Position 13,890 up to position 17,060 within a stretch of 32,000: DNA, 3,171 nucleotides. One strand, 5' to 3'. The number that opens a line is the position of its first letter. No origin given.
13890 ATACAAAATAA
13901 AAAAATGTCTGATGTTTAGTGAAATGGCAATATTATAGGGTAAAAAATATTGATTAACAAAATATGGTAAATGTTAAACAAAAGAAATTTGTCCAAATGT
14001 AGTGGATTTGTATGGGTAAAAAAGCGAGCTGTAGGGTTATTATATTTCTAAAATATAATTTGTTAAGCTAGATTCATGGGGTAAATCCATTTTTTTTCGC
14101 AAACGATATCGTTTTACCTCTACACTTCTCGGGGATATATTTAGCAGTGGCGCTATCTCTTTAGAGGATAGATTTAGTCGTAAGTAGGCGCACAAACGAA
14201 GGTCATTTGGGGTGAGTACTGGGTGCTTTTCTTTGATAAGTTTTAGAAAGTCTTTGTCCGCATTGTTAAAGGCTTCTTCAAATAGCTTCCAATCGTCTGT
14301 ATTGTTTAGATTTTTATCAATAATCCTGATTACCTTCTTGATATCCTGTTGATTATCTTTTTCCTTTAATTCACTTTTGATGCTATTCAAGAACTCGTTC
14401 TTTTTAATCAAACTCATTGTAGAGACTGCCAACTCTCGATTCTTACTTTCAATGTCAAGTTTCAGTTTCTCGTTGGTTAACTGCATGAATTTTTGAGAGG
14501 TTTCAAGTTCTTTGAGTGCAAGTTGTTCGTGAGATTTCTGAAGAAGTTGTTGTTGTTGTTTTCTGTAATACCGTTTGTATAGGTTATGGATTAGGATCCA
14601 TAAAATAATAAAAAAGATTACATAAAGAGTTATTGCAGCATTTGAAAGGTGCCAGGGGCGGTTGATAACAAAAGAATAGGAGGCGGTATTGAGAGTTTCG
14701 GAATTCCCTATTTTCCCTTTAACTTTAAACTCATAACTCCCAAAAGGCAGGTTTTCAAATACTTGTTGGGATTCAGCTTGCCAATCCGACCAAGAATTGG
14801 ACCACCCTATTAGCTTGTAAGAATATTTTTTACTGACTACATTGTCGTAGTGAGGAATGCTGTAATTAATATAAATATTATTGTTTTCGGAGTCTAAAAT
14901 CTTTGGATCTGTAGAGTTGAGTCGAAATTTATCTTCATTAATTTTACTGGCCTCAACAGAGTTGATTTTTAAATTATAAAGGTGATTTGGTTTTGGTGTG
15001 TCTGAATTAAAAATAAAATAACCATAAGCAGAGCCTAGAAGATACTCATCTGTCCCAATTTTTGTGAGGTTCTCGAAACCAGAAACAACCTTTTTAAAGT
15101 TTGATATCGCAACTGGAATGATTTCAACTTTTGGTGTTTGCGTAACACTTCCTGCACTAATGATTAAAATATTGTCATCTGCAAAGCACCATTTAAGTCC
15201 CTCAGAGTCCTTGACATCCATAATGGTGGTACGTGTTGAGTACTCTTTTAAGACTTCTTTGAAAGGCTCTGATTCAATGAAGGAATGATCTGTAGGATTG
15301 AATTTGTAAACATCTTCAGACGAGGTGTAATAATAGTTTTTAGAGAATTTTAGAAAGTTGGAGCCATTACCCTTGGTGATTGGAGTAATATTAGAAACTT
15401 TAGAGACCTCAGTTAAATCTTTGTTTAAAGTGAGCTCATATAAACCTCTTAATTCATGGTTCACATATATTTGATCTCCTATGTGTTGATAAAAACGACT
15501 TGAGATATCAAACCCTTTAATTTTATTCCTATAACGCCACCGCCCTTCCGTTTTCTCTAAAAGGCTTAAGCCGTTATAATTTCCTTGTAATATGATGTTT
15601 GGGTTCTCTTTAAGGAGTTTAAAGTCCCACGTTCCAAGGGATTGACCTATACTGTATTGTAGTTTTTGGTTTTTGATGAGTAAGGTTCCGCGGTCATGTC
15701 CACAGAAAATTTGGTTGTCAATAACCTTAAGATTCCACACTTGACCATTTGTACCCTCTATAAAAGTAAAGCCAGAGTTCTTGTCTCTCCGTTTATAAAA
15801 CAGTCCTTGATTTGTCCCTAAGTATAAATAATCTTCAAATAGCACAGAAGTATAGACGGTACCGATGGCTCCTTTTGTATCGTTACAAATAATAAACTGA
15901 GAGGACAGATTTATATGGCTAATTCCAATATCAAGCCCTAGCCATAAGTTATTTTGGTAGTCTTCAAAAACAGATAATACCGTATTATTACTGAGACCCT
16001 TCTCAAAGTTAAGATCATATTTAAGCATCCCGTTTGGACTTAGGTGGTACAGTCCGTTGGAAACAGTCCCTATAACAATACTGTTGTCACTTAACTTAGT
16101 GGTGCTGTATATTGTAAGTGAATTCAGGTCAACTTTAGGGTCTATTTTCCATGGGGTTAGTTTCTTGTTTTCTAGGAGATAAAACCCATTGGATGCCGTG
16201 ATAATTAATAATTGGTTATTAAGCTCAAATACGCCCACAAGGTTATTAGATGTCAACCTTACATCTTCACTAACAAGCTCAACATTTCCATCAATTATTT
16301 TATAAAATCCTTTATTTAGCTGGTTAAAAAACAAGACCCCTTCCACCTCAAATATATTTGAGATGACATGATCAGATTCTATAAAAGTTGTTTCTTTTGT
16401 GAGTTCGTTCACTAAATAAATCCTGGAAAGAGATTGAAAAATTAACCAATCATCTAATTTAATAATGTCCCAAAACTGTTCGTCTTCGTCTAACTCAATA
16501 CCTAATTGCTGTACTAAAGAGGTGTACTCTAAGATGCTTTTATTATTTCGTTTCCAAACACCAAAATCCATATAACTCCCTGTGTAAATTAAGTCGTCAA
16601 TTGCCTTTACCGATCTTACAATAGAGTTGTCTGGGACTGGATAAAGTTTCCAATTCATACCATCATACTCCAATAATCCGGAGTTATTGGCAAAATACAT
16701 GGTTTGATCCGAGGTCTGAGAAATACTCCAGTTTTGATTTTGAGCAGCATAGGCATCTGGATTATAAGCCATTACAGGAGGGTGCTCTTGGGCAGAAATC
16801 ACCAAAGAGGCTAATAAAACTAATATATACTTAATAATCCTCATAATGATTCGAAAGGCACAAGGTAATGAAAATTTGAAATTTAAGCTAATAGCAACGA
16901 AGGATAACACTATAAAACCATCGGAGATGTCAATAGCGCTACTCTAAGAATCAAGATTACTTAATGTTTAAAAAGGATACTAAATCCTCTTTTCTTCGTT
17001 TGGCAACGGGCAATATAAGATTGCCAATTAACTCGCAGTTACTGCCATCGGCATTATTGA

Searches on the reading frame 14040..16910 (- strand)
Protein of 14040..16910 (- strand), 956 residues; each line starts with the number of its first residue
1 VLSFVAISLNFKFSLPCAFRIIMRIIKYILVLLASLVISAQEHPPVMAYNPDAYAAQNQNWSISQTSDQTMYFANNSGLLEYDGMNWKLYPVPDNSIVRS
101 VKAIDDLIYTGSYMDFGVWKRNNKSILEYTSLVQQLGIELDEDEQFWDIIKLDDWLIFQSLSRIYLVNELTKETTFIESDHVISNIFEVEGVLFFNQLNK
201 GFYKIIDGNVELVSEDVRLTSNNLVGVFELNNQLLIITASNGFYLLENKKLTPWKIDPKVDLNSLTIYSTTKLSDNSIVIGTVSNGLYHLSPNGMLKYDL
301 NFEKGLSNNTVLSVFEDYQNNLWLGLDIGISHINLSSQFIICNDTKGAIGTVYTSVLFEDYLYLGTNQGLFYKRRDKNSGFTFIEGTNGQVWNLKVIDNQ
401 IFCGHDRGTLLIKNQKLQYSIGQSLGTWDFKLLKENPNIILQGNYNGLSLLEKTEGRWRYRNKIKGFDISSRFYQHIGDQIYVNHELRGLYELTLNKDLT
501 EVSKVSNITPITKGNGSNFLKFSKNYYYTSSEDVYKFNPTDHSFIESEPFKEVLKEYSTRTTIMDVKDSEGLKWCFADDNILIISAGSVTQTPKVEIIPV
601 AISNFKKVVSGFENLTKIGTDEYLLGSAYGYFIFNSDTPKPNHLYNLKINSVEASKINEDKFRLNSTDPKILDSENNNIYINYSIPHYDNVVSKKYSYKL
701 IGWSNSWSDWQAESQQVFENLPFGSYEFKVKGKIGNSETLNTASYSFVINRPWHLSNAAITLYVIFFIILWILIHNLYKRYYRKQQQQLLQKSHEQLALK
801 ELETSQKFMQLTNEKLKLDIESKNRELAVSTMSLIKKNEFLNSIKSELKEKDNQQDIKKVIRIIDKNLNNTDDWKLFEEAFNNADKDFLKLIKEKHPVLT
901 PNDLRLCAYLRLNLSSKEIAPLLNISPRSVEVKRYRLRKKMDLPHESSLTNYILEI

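Call 59: search_protein_families(library=pfam, proteins=[window:14040-16910:-], max_evalue=0.00001)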
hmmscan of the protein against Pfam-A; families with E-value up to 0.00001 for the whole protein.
window:14040-16910:- (956 aa): 1 family
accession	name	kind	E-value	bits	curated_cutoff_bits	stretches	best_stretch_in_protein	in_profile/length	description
PF07495.19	Y_Y_Y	-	1.4e-07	31.7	26.6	1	694-749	8-64/65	Y_Y_Y domain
